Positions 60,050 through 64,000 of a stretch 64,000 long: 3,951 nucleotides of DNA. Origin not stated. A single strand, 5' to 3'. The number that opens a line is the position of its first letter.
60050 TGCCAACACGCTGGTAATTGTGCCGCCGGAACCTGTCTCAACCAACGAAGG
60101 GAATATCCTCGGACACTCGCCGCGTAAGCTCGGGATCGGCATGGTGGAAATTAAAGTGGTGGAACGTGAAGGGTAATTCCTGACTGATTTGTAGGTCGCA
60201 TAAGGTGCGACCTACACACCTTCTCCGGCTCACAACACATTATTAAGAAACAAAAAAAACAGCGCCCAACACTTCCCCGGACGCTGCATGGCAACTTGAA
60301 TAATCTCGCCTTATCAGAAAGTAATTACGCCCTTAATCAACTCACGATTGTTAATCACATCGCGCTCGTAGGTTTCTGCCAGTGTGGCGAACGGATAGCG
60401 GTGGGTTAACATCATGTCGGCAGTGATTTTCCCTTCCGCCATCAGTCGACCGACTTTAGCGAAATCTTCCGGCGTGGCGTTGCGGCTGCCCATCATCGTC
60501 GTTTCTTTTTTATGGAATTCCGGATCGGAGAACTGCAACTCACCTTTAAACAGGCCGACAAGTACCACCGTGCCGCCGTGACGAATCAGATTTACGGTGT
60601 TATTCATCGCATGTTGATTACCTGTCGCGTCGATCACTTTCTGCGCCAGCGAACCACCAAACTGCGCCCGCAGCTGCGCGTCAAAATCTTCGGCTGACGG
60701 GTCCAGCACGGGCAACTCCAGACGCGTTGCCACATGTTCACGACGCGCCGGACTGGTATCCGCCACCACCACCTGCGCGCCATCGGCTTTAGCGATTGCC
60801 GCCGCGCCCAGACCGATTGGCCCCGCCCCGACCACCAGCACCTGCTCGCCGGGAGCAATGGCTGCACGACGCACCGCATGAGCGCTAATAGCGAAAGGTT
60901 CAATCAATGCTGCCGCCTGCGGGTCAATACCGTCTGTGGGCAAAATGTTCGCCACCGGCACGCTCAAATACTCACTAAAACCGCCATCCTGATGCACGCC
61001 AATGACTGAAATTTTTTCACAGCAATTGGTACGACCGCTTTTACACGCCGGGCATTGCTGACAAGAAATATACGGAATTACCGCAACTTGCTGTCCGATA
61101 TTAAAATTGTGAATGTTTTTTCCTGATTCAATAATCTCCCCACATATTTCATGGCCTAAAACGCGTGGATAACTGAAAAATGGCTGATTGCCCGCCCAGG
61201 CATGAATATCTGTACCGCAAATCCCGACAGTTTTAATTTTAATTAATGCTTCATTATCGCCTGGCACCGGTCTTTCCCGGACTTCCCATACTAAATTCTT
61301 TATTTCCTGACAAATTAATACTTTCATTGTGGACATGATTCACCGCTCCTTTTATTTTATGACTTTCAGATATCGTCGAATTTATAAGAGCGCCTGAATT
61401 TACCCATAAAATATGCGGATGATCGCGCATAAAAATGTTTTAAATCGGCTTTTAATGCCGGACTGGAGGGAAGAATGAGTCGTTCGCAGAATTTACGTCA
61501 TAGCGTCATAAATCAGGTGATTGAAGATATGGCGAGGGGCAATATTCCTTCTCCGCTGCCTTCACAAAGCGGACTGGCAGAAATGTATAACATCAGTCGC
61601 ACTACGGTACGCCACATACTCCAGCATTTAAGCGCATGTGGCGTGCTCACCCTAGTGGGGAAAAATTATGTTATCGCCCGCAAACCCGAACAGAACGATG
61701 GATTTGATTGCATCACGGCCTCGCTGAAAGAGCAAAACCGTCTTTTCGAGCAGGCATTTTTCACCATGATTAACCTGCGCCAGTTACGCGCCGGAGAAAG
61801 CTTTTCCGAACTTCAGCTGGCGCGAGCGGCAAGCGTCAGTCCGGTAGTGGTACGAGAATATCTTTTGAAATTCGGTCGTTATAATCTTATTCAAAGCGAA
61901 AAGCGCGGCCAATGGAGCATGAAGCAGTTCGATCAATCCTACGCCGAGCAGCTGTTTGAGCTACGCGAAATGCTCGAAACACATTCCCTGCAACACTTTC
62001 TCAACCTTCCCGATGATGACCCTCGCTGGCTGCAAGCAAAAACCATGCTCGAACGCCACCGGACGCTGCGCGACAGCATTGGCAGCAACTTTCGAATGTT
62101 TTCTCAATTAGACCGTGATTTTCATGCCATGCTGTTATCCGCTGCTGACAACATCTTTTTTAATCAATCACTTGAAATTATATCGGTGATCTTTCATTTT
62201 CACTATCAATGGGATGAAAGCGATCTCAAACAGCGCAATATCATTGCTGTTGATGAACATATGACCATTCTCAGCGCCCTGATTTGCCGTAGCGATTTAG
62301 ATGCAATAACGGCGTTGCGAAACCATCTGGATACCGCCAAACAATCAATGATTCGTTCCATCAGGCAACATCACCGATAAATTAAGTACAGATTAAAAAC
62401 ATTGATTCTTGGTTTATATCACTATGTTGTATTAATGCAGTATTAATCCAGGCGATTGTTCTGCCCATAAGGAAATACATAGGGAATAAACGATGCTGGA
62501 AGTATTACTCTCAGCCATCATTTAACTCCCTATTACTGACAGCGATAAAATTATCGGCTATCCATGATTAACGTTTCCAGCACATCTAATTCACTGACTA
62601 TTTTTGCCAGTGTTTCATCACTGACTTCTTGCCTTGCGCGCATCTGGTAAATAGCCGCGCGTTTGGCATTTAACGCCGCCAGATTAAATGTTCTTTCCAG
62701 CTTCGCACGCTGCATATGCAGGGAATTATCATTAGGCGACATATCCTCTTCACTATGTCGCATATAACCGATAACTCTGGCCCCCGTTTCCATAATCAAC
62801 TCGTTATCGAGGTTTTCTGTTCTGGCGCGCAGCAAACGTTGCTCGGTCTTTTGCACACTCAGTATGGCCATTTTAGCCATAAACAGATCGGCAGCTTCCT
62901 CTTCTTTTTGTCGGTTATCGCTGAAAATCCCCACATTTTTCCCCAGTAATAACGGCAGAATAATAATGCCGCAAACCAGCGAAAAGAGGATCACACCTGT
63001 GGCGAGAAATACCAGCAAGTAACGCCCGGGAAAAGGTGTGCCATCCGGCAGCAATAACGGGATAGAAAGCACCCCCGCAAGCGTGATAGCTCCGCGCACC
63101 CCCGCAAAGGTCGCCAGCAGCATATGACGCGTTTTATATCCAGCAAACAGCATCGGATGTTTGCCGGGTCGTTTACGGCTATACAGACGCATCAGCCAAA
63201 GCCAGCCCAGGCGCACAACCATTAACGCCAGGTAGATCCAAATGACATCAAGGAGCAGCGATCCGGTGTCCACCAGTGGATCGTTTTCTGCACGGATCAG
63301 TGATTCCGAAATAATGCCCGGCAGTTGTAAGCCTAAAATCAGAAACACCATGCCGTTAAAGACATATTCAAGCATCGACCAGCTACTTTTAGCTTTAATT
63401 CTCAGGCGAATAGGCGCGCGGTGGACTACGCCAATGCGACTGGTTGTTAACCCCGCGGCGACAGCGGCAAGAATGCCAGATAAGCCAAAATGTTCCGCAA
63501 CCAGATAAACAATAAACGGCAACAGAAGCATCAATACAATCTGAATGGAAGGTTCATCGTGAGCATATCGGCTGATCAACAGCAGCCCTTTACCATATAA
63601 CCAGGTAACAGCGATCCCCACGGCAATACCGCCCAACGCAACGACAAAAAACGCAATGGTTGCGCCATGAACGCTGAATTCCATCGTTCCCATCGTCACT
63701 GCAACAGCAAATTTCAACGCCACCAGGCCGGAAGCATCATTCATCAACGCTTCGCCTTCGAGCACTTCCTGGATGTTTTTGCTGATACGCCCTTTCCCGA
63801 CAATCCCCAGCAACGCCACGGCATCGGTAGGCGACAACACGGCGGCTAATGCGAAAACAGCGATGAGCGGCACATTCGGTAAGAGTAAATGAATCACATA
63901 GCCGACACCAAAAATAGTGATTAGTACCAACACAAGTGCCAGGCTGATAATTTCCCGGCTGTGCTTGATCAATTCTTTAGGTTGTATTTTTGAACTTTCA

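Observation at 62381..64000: CPA1-type cation/proton antiporter where the L-galactonate transporter lgoT is expected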

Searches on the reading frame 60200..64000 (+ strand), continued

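Call 95: profile_search(protein=L011:1-651:-)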
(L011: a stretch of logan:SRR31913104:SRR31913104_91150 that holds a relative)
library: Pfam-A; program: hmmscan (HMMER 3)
A. the first sequence (217 residues): domains with independent E <= 10: 1; with E <= 0.001: 1
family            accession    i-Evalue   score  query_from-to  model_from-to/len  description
MR_MLE_N          PF02746.21    1.1e-33   116.3      13-110        24-117/117  Mandelate racemase / muconate lactonizing enzyme, N-terminal domain
